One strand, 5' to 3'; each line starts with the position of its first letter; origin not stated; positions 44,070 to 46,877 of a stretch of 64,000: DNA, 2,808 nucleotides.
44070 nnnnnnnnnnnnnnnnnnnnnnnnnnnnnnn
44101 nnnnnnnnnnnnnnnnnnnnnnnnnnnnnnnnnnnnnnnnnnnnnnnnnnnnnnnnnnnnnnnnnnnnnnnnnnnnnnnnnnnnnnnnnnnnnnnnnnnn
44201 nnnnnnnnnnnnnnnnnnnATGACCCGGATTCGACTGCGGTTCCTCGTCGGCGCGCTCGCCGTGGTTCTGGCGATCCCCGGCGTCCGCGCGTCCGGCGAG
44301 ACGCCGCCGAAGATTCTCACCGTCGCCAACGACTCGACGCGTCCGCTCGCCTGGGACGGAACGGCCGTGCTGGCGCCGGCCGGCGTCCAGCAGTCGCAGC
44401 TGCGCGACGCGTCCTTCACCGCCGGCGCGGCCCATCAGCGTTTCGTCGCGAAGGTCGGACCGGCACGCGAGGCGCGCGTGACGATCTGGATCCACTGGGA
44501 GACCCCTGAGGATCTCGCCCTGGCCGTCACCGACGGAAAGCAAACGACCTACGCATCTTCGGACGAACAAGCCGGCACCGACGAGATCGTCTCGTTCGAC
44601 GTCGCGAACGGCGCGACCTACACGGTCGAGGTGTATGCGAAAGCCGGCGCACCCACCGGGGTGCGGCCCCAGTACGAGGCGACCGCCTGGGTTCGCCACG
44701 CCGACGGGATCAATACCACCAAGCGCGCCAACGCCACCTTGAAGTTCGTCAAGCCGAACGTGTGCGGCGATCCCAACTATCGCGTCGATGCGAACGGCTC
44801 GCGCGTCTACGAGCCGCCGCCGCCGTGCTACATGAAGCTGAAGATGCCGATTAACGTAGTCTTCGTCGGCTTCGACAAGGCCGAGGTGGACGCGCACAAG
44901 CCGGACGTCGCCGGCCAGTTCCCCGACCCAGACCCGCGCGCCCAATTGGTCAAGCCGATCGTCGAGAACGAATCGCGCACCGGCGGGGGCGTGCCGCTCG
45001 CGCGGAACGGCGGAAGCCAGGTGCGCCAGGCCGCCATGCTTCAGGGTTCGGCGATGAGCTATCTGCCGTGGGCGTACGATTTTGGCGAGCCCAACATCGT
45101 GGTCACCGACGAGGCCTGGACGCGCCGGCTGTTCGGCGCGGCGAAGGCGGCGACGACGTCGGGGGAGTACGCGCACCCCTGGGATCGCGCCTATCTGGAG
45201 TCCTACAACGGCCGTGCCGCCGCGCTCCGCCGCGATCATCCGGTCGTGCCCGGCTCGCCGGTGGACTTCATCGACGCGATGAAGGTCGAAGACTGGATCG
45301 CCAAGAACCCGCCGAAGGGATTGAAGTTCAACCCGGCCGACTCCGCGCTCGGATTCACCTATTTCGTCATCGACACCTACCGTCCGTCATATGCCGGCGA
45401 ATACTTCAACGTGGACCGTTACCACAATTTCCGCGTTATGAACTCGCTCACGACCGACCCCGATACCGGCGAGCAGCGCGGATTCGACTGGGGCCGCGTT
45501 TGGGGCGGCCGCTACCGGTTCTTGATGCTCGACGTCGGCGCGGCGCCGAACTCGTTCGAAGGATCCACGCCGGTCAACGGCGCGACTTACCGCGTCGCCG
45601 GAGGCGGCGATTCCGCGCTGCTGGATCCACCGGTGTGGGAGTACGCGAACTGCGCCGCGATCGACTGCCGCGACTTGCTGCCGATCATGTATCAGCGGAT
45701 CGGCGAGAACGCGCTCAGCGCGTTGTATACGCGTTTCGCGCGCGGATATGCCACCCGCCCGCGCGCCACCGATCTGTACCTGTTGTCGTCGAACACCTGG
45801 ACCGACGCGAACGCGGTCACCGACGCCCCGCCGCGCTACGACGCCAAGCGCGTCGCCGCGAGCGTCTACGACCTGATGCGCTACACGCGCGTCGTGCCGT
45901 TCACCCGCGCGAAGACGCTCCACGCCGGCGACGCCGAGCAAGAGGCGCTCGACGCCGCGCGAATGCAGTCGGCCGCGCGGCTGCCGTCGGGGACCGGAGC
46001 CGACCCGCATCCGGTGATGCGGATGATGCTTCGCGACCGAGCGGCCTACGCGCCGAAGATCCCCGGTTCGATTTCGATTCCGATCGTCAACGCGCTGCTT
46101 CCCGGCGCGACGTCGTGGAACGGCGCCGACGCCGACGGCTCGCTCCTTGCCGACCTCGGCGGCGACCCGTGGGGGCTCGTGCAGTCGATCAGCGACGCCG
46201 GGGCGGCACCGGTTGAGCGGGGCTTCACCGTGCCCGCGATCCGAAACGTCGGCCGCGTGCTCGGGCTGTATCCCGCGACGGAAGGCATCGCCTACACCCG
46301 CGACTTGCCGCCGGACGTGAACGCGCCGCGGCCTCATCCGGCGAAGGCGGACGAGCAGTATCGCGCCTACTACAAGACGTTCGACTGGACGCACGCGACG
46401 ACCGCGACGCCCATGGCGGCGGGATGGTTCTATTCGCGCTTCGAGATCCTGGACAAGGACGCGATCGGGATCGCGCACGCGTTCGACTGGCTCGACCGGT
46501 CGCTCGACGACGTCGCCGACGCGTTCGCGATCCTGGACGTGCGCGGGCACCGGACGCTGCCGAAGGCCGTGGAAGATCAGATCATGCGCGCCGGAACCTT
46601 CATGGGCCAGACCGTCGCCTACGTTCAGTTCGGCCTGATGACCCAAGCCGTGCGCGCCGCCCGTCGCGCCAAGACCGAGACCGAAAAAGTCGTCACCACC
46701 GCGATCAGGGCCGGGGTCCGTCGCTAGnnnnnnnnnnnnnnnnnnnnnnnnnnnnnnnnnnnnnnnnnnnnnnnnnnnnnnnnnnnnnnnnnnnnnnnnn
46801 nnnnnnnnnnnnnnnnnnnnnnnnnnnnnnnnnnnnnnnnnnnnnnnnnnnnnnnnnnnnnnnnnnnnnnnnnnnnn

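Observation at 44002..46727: Structured 218-bp leader with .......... direct repeats ahead of an 835-aa secreted protein of unknown function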

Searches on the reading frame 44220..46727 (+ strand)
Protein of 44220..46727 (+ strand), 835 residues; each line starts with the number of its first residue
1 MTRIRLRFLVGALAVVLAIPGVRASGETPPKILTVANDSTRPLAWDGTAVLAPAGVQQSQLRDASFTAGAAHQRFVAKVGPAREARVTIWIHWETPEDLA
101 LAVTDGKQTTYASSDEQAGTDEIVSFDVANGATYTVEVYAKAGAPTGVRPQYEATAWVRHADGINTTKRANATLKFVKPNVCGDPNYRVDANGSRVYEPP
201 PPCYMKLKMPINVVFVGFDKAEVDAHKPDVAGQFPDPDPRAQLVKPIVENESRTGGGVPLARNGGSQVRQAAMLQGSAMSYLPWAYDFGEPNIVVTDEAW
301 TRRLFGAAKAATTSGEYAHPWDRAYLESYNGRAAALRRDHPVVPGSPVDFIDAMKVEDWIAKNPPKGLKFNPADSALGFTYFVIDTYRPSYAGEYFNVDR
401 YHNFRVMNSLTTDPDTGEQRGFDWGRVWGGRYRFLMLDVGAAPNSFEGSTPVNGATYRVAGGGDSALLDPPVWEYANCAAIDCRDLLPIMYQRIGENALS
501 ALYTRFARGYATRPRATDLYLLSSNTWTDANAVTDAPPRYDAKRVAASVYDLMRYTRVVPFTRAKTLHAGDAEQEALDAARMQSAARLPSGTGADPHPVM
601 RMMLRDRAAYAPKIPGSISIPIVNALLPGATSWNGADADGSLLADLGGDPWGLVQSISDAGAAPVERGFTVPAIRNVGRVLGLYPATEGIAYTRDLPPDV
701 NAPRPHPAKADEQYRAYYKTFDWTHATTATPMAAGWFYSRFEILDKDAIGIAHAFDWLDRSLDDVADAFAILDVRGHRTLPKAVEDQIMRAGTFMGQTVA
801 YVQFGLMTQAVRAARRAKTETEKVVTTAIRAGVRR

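Call 6: search_protein_families(library=pfam, proteins=[window:44220-46727:+], max_evalue=1)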
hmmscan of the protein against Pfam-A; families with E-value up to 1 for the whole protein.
window:44220-46727:+ (835 aa): 2 families
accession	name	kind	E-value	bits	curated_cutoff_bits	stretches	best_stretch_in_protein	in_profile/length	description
PF04151.21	PPC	-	4e-05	24.8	25.9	1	85-140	13-70/70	Bacterial pre-peptidase C-terminal domain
PF02018.23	CBM_4_9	-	0.16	12.8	25.9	1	90-163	17-92/136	Carbohydrate binding domain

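Call 7: search_protein_families(library=ncbifam, proteins=[window:44220-46727:+], max_evalue=1)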
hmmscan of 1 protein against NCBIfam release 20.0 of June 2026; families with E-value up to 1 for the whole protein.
window:44220-46727:+ (835 aa): 0 families

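Call 8: search_solved_structures(query=window:44220-46727:+, max_evalue=10)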
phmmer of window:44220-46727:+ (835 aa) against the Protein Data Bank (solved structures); distinct sequences matched with E-value up to 10: 1.
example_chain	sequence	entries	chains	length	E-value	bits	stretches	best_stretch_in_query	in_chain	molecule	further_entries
9ygv_11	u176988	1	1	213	1.5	10.3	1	635-691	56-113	FCP11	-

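Call 9: find_homologous_proteins(query=window:44220-46727:+)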
Query window:44220-46727:+ (835 aa): 32 proteins with E <= 0.001 among 8000 candidates.
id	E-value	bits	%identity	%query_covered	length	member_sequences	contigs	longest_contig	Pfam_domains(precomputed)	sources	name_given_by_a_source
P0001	0.0e+0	1920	100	100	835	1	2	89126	-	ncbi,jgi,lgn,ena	ncbi:MAG TPA: PPC domain-containing protein [Actinomycetota bacterium]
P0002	0.0e+0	1661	86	100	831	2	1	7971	-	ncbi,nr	ncbi:MAG TPA: hypothetical protein VM841_11930 [Actinomycetota bacterium]|nr:hypothetical protein [A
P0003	0.0e+0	1501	80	99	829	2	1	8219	-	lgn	-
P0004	0.0e+0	1025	58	98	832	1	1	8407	-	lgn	-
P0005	7.2e-272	923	52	99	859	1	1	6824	-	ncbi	-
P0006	1.0e-255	869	50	99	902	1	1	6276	-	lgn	-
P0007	4.3e-246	838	50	99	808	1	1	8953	-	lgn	-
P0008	8.6e-237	807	46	99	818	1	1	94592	-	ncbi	ncbi:MAG: hypothetical protein ACYDCC_11725 [Actinomycetota bacterium]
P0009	4.4e-160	553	40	97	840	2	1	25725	-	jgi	jgi:hypothetical protein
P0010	9.8e-159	549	39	99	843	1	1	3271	-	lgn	-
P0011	8.6e-157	542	40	99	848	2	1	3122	-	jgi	jgi:hypothetical protein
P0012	6.9e-156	539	38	99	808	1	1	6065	-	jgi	jgi:hypothetical protein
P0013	1.9e-154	534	37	97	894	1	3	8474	-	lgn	-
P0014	2.0e-154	534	40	97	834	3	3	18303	-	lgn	-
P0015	2.0e-153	531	39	95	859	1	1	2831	-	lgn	-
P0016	1.4e-152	528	37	97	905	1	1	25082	-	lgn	-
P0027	2.5e-144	501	35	97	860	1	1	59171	-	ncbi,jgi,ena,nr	ncbi:MAG TPA: hypothetical protein VM841_01665 [Actinomycetota bacterium]|nr:hypothetical protein [A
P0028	5.2e-142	493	37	99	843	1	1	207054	-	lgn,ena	-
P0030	4.0e-140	487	36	97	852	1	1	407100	-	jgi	jgi:hypothetical protein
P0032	7.3e-32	129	27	92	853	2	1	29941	PF04151.22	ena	-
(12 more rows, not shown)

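Call 26: find_encoding_contigs(protein=P0002, flank=5000, max_places=3)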
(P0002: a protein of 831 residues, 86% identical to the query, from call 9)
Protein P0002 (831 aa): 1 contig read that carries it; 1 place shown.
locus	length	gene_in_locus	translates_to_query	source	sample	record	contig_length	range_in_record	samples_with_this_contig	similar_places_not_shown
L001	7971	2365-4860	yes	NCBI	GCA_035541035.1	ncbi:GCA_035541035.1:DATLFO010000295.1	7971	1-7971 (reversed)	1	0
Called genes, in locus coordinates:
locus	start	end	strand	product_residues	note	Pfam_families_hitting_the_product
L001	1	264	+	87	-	PF13193:AMP-binding_C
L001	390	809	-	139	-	PF01243:PNPOx_N, PF12900:Pyridox_ox_2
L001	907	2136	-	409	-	PF07995:GSDH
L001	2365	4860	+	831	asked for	-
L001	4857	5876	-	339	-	PF00266:Aminotran_5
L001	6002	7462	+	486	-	PF15902:Sortilin-Vps10 (faint)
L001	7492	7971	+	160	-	PF13291:ACT_4 (weak), PF00390:malic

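Call 27: find_encoding_contigs(protein=P0003, flank=5000, max_places=3)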
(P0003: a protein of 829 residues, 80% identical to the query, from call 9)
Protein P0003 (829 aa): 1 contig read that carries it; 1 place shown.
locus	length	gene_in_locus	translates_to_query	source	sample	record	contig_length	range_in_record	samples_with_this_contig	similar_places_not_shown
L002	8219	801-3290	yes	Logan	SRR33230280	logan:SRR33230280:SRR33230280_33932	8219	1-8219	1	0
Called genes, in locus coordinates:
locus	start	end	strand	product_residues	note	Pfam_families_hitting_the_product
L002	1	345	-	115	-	?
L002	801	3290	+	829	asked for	-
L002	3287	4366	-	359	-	PF00266:Aminotran_5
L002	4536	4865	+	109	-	-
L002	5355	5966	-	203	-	PF13578:Methyltransf_24 (weak)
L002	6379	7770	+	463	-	PF15902:Sortilin-Vps10 (weak)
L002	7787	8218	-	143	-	?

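Call 28: find_encoding_contigs(protein=P0004, flank=5000, max_places=2)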
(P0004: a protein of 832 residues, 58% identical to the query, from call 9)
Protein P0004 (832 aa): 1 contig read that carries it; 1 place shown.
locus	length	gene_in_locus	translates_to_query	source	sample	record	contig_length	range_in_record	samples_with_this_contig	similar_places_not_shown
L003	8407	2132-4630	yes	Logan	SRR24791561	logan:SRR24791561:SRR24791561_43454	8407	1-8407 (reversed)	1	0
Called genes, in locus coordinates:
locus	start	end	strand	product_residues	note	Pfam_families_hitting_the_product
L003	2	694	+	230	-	?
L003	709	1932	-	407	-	-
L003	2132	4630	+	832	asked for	-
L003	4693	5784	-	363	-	PF00266:Aminotran_5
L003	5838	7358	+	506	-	-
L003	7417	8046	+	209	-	PF13578:Methyltransf_24 (weak)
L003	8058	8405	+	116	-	?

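Call 29: find_encoding_contigs(protein=P0005, flank=5000, max_places=2)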
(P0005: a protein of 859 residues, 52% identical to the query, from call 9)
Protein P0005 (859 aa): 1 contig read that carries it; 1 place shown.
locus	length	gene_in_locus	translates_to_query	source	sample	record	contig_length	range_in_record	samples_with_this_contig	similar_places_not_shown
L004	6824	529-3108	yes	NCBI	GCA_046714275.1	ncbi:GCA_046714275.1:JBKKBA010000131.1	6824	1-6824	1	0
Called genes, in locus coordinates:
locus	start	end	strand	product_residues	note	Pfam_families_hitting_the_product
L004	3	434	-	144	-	?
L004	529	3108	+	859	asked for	-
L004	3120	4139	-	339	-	PF00266:Aminotran_5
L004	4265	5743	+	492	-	-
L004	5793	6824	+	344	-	?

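Call 30: find_encoding_contigs(protein=P0008, flank=8000, max_places=2)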
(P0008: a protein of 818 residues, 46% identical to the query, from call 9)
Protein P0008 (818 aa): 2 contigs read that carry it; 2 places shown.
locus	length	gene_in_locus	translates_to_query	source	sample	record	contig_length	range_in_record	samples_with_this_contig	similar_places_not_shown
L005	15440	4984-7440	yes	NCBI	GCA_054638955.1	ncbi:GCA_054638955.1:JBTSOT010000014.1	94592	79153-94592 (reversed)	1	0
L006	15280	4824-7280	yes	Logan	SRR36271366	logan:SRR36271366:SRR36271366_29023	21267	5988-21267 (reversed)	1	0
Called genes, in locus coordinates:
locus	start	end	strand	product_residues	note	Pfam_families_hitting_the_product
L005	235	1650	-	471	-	PF00206:Lyase_1, PF10415:FumaraseC_C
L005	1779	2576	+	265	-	-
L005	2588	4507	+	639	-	PF16177:ACAS_N, PF00501:AMP-binding, PF13193:AMP-binding_C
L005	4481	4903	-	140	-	PF01243:PNPOx_N, PF12900:Pyridox_ox_2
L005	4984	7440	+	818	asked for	-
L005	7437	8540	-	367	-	PF00266:Aminotran_5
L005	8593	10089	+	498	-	-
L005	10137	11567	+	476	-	PF13291:ACT_4, PF00390:malic, PF03949:Malic_M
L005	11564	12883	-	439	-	PF05977:MFS_3, PF07690:MFS_1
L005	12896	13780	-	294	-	PF00126:HTH_1, PF03466:LysR_substrate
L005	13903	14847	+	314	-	PF03328:HpcH_HpaI, PF15617:C-C_Bond_Lyase, PF22484:DUF6986 (weak)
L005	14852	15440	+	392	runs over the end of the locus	PF02771:Acyl-CoA_dh_N, PF02770:Acyl-CoA_dh_M, PF00441:Acyl-CoA_dh_1, PF08028:Acyl-CoA_dh_2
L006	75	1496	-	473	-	PF00206:Lyase_1, PF10415:FumaraseC_C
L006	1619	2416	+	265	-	-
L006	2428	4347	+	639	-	PF16177:ACAS_N, PF00501:AMP-binding, PF13193:AMP-binding_C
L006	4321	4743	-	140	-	PF01243:PNPOx_N, PF12900:Pyridox_ox_2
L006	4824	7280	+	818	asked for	-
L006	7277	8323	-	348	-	PF00266:Aminotran_5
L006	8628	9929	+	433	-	-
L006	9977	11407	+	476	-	PF13291:ACT_4, PF00390:malic, PF03949:Malic_M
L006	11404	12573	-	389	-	PF05977:MFS_3, PF07690:MFS_1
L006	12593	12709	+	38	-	-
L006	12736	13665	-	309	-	PF00126:HTH_1, PF03466:LysR_substrate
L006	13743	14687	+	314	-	PF03328:HpcH_HpaI, PF15617:C-C_Bond_Lyase, PF22484:DUF6986 (weak)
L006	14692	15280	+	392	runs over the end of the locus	PF02771:Acyl-CoA_dh_N, PF02770:Acyl-CoA_dh_M, PF00441:Acyl-CoA_dh_1, PF08028:Acyl-CoA_dh_2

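Call 34: predict_structure(alignment_id=A1)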
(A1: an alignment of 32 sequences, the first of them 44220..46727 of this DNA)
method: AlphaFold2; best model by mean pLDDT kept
length: 835 residues; sequences in the alignment: 32
mean_pLDDT: 78.7   pTM: 0.82
mean pLDDT of the five models: 78.7, 76.3, 75.3, 74.8, 68.9
residues with pLDDT >= 90: 316; 70-90: 302; 50-70: 110; < 50: 107
segments of 3 or more residues with pLDDT < 50: 1-26, 67-69, 240-242, 255-277, 450-462, 663-665, 691-722
pLDDT, mean of each block of 10 residues (from residue 1): 40 41 53 94 90 58 50 89 92 84 83 81 90 91 62 92 75 77 59 65 77 96 94 67 67 52 43 49 82 96 98 88 83 78 89 95 92 73 93 91 89 85 85 91 66 40 60 71 73 84 79 90 94 80 95 94 93 94 62 83 92 87 90 80 86 87 66 91 74 44 41 39 68 82 91 93 92 89 96 94 90 96 94 66
secondary structure, 60 per line:
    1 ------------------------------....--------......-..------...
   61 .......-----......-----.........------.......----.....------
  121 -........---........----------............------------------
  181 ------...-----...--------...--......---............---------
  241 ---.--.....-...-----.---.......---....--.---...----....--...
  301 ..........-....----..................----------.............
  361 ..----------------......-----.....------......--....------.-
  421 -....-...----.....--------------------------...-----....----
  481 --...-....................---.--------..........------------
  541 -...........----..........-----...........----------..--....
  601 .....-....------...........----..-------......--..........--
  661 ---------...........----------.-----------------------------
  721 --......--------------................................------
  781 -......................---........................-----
elements in order (helices of 4 or more, strands of 3 or more residues): E31-34 E43-48 H58-67 E73-78 E84-92 E99-105 E110-114 E122-129 E133-140 E151-162 E187-189 E195-197 E206-208 E211-216 H220-231 E253-255 H265-271 E275-278 E285-287 E292-295 H298-310 E312-315 H320-337 E348-352 H353-362 E379-384 H390-394 E401-406 E422-425 E427-429 E434-438 H473-476 H487-506 E519-528 H542-552 E557-566 H572-582 H597-605 H607-610 E617-627 E641-646 E649-658 H670-680 H723-727 H743-774 H782-803 H807-830

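Call 35: search_protein_representatives(protein=window:44220-46727:+)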
Query: 835 residues. Proteins with E-value up to 0.001 (for the whole library): 42; up to 1e-10: 26; up to 1e-30: 10. The best 42 are listed.
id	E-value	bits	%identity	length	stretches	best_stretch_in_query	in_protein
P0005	2.3e-272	922.7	54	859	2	6-668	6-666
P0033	4.1e-150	518.3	58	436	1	13-438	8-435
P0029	1.7e-142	493.1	39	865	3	199-668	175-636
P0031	1.3e-73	265.2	41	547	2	193-627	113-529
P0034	1.1e-43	166.2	52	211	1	661-828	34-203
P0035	5.5e-42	160.6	80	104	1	407-497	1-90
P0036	2.0e-37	145.5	33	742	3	372-554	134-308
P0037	4.2e-34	134.5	40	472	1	206-477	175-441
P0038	2.8e-33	131.8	33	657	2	200-477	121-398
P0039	5.2e-33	130.9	42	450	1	209-473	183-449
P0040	9.1e-30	120.2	38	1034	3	371-529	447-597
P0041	8.9e-29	116.9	32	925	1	206-771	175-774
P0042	5.7e-24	101.0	44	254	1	309-453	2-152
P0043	6.7e-24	100.8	33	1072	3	363-478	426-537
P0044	1.4e-23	99.7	47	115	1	722-830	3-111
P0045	3.3e-23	98.5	30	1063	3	370-542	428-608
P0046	4.1e-21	91.6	29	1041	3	366-531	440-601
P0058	3.7e-10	55.4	32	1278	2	372-477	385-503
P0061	1.8e-09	53.1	34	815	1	325-540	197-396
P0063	6.5e-09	51.2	29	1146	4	419-535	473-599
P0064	7.0e-09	51.1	29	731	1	347-685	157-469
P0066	1.7e-07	46.5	26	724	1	325-689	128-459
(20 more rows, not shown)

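Call 38: search_protein_families(library=pfam, alignment_id=A1, max_evalue=0.01)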
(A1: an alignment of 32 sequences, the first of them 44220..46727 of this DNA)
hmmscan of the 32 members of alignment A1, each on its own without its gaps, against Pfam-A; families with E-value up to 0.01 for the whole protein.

A. member 1, window:44220-46727:+ (835 aa): 1 family
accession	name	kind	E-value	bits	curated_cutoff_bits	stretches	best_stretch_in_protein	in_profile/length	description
PF04151.21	PPC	-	4e-05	24.8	25.9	1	85-140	13-70/70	Bacterial pre-peptidase C-terminal domain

B. families by the number of members that match (of 32 scanned): 5 families
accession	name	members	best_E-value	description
PF04151.21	PPC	5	2.8e-05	Bacterial pre-peptidase C-terminal domain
PF00413.30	Peptidase_M10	3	0.0046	Matrixin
PF13688.12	Reprolysin_5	3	0.0047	Metallo-peptidase family M12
PF25483.1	DUF7906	2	0.0029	Domain of unknown function (DUF7906)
PF00746.26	Gram_pos_anchor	1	0.0063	LPXTG cell wall anchor motif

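Call 39: search_solved_structures(query=A1, max_evalue=10, show_alignments=3)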
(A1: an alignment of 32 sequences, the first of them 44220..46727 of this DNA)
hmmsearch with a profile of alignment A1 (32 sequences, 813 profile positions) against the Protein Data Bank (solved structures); distinct sequences matched with E-value up to 10: 0.

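Call 40: search_protein_families(library=pfam, proteins=[P0027, P0009, P0032, P0036, P0040, P0041, P0043, P0058, P0063, P0064], max_evalue=0.1)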
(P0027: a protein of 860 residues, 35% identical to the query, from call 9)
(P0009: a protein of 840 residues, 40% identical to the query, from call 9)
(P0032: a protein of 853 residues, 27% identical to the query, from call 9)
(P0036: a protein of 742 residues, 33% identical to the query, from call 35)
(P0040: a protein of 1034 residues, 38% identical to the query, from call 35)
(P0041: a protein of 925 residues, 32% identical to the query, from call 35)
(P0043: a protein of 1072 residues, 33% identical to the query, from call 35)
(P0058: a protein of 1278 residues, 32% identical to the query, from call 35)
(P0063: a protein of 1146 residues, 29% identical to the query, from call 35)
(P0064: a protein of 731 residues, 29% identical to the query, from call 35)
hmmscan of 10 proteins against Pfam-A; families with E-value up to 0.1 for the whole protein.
P0027 (860 aa): 3 families
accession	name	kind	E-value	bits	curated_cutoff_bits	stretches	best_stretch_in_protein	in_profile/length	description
PF13688.12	Reprolysin_5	-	0.0047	17.6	27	1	674-708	143-172/196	Metallo-peptidase family M12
PF00413.30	Peptidase_M10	-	0.034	14.5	24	1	668-692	104-128/159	Matrixin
PF13582.12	Reprolysin_3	-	0.04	14.9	22.4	1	650-689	107-123/123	Metallo-peptidase family M12B Reprolysin-like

P0009 (840 aa): 1 family
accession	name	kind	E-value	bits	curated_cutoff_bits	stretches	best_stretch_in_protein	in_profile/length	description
PF20793.2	VopS_N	-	0.011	16.3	27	1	721-786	36-98/141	Adenosine monophosphate-protein transferase VopS, N-terminal domain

P0032 (853 aa): 4 families
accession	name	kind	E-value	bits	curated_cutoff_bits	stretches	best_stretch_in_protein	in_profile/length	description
PF04151.21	PPC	-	2.8e-05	25.4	25.9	1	77-132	11-68/70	Bacterial pre-peptidase C-terminal domain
PF25483.1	DUF7906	-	0.0029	17.9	27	1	307-412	83-166/215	Domain of unknown function (DUF7906)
PF10708.14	DUF2510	-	0.023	14.9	24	1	707-725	14-32/35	Protein of unknown function (DUF2510)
PF00801.26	PKD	-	0.049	14.1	23.5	0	107-135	39-66/80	PKD domain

P0036 (742 aa): 0 families

P0040 (1034 aa): 0 families

P0041 (925 aa): 2 families
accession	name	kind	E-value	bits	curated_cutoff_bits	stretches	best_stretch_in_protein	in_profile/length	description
PF25483.1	DUF7906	-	0.064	13.5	27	0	320-418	85-166/215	Domain of unknown function (DUF7906)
PF04151.21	PPC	-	0.079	14.3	25.9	0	64-127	3-67/70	Bacterial pre-peptidase C-terminal domain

P0043 (1072 aa): 0 families

P0058 (1278 aa): 3 families
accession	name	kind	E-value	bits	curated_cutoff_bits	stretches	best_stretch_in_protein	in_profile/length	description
PF07705.17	CARDB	-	3.7e-16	59.6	22.7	1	1025-1110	17-101/101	CARDB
PF04151.21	PPC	-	0.00018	22.7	25.9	1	87-142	11-68/70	Bacterial pre-peptidase C-terminal domain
PF04539.22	Sigma70_r3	-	0.079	13.5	25.3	0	192-214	18-40/78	Sigma-70 region 3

P0063 (1146 aa): 4 families
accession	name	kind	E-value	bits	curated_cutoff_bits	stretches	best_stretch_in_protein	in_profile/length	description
PF07705.17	CARDB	-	3.3e-11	43.7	22.7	1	1056-1140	17-100/101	CARDB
PF04151.21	PPC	-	0.0012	20.2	25.9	1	98-151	15-68/70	Bacterial pre-peptidase C-terminal domain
PF17957.7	Big_7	-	0.04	15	24.1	0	82-151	3-70/70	Bacterial Ig domain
PF18962.6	Por_Secre_tail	-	0.075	13.8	27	0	104-152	14-63/75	Secretion system C-terminal sorting domain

P0064 (731 aa): 1 family
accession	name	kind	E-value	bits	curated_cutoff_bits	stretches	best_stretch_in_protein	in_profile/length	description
PF25483.1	DUF7906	-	3.6e-05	24.2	27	1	155-245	83-165/215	Domain of unknown function (DUF7906)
